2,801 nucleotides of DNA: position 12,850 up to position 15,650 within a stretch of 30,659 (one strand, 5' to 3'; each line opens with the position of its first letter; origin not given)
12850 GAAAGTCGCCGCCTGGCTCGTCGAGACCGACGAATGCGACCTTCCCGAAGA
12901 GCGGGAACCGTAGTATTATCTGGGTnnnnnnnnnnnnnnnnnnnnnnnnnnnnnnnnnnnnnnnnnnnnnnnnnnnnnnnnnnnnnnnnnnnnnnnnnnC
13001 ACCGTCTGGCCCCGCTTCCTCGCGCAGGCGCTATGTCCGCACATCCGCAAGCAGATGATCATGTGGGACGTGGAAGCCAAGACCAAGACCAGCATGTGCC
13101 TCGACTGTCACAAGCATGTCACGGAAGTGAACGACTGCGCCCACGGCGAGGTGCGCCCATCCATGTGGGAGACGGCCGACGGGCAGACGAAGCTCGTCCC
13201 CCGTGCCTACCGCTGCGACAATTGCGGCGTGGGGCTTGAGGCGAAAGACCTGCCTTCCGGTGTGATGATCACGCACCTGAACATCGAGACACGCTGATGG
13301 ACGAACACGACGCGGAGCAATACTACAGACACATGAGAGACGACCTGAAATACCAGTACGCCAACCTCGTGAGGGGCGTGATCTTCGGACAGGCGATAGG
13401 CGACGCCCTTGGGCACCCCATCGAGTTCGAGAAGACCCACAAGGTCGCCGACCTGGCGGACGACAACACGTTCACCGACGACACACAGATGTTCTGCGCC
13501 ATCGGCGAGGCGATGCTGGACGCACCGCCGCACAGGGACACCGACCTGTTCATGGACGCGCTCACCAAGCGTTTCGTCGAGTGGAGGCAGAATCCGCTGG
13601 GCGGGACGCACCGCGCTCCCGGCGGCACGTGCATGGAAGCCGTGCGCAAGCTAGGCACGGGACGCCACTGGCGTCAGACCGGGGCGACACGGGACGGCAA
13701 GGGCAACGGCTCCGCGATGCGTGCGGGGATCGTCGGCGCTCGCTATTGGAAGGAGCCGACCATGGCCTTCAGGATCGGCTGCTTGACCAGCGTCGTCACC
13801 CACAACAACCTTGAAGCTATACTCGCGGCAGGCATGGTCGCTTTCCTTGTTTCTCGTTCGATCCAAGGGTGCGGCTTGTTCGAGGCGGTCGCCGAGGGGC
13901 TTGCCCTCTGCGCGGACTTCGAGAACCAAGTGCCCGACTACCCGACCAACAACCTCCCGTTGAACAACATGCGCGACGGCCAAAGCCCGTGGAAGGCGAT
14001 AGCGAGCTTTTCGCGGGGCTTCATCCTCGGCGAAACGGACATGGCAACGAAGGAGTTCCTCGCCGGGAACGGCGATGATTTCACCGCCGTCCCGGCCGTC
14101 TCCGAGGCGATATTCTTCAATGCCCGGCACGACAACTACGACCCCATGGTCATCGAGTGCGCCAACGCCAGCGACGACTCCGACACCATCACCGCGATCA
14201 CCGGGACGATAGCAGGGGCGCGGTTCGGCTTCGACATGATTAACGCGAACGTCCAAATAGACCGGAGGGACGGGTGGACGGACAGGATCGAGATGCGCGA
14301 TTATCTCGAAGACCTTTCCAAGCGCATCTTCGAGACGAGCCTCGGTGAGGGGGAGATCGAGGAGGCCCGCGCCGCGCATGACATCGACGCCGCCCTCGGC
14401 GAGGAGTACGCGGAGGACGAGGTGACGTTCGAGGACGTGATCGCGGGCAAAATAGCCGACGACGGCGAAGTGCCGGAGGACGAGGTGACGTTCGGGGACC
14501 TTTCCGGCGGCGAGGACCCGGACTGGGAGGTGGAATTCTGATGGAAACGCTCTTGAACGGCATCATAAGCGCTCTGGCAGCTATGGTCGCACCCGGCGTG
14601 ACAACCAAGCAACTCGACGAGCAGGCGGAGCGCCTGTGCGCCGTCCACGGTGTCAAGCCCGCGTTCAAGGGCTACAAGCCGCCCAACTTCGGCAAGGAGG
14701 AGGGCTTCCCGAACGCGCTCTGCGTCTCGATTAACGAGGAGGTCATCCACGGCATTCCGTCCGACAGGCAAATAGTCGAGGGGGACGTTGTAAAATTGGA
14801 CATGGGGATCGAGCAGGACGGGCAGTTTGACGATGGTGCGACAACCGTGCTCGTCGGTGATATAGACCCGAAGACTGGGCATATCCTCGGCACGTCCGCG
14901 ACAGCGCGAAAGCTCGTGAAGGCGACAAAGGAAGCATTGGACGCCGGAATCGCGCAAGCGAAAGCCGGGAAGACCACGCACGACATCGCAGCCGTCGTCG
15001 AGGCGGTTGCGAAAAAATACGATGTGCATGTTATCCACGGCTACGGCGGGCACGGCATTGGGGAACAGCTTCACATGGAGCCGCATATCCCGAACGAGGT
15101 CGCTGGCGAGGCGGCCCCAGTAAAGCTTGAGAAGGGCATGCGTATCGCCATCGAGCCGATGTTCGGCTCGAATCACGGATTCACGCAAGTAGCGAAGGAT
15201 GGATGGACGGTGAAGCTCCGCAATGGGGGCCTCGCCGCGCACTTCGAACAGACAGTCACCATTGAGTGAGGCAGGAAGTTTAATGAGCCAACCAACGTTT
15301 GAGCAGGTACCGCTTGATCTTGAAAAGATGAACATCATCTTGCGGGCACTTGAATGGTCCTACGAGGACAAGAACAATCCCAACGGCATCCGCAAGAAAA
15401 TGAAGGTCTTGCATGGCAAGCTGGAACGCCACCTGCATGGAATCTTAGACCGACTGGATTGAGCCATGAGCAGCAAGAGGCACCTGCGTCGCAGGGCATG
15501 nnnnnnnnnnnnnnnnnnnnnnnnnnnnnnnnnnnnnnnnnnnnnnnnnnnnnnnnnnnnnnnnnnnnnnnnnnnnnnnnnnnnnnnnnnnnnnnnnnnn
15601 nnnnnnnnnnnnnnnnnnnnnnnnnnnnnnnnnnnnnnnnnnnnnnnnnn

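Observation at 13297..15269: ADP-ribosylglycohydrolase immediately followed by a phage-encoded methionine aminopeptidase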

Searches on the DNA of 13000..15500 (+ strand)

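Call 6: search_dna_similar(query=window:13000-15500:+, collection=phages, mode=near)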
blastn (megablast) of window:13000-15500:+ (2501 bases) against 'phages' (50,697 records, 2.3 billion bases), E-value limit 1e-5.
No match.
